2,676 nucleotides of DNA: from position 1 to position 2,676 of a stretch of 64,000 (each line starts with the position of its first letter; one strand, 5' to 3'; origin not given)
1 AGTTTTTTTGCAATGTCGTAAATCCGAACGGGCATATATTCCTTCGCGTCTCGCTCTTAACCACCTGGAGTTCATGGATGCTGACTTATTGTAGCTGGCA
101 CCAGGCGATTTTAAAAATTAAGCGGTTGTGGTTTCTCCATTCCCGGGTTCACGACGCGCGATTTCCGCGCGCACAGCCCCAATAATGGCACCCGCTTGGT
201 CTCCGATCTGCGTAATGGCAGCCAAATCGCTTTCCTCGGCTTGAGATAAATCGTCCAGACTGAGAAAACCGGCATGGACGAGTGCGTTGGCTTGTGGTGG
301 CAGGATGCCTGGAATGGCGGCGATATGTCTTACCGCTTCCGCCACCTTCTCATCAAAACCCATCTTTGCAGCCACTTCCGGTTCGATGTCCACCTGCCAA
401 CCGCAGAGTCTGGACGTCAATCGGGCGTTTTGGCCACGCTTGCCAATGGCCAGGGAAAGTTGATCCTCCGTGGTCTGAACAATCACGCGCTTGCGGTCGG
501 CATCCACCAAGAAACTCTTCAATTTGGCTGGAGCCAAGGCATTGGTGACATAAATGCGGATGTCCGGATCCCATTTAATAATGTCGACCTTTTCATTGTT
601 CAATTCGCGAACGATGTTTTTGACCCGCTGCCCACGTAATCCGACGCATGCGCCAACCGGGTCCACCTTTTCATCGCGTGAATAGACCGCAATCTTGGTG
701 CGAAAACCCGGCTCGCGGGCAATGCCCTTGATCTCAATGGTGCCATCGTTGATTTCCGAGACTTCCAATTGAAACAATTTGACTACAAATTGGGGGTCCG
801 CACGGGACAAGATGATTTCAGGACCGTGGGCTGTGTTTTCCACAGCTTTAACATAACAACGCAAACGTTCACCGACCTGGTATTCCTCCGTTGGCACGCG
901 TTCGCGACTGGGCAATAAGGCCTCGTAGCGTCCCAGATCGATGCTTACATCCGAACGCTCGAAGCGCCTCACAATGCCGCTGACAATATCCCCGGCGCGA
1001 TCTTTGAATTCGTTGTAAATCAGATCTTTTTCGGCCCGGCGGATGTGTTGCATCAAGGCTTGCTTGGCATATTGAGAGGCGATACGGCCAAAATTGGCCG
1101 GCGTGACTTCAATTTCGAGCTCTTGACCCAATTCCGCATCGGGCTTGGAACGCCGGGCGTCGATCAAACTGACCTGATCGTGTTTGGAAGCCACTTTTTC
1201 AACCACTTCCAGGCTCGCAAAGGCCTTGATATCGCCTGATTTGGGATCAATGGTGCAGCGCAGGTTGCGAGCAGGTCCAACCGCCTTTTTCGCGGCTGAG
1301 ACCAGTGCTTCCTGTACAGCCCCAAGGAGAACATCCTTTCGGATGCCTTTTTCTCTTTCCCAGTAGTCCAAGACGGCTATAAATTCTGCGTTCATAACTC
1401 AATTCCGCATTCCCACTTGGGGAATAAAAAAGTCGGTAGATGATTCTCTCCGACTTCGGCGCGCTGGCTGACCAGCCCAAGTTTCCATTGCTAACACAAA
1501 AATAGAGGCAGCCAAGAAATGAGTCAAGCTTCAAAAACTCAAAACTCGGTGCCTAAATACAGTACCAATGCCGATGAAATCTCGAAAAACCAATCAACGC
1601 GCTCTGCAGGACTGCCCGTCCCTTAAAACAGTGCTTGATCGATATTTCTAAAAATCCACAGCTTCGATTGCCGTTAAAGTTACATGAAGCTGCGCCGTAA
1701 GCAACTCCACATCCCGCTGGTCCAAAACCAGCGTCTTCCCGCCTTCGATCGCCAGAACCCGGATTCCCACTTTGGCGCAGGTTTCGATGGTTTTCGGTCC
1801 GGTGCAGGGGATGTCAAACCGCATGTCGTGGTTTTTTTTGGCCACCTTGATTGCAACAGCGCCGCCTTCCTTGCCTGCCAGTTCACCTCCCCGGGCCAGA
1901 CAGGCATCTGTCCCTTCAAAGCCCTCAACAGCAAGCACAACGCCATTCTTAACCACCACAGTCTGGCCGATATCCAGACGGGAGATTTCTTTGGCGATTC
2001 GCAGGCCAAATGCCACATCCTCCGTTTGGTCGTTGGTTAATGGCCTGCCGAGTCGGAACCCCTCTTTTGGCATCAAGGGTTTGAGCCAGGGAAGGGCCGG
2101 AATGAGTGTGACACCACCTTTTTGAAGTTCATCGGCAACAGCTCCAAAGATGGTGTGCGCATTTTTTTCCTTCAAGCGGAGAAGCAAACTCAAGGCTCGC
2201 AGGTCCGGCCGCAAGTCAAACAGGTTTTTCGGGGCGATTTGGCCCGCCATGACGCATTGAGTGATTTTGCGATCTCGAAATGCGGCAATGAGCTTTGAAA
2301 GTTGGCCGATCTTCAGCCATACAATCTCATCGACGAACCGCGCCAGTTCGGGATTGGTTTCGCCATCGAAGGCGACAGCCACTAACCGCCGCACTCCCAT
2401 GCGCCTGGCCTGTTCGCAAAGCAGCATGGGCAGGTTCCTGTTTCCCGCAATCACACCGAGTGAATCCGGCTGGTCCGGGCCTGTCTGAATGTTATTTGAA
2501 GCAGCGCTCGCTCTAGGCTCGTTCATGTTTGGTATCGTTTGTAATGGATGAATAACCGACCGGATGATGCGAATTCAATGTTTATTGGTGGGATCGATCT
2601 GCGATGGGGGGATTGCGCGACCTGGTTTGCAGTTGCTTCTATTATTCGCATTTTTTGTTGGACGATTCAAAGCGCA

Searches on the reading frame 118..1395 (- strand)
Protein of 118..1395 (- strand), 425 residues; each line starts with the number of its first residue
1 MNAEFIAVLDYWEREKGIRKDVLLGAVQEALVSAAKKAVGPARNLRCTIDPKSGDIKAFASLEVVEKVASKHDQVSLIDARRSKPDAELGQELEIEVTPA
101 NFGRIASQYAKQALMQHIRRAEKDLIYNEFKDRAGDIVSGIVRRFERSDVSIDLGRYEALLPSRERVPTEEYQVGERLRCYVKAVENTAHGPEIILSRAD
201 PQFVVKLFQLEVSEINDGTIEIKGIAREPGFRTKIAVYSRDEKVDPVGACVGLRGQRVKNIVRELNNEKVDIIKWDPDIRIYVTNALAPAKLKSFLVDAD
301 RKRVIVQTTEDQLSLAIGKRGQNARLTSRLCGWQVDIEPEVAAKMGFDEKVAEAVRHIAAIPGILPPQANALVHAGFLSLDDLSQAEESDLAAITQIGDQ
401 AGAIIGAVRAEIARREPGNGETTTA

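Call 25: search_protein_families(library=pfam, proteins=[window:118-1395:-], max_evalue=0.0001)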
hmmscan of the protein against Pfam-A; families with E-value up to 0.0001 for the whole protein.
window:118-1395:- (425 aa): 3 families
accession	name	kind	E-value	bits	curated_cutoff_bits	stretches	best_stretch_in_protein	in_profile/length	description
PF08529.16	NusA_N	-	2.4e-34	118.5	23.8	1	4-124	1-119/119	NusA N-terminal domain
PF13184.12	KH_5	-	4.1e-29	100.9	27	1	229-294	1-66/69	NusA-like KH domain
PF14520.12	HHH_5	-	8.5e-05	23.4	27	0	358-399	4-45/57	Helix-hairpin-helix domain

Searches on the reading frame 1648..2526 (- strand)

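Call 25: search_protein_families(library=pfam, proteins=[window:1648-2526:-], max_evalue=0.0001)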
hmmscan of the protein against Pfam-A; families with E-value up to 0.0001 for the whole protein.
window:1648-2526:- (292 aa): 2 families
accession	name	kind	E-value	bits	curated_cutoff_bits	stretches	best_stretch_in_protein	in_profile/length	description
PF06230.17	LpxI_C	-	2.4e-41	141.1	25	1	156-279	3-125/131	LpxI C-terminal domain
PF17930.7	LpxI_N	-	2.9e-31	108.5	25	1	23-149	2-127/129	LpxI N-terminal domain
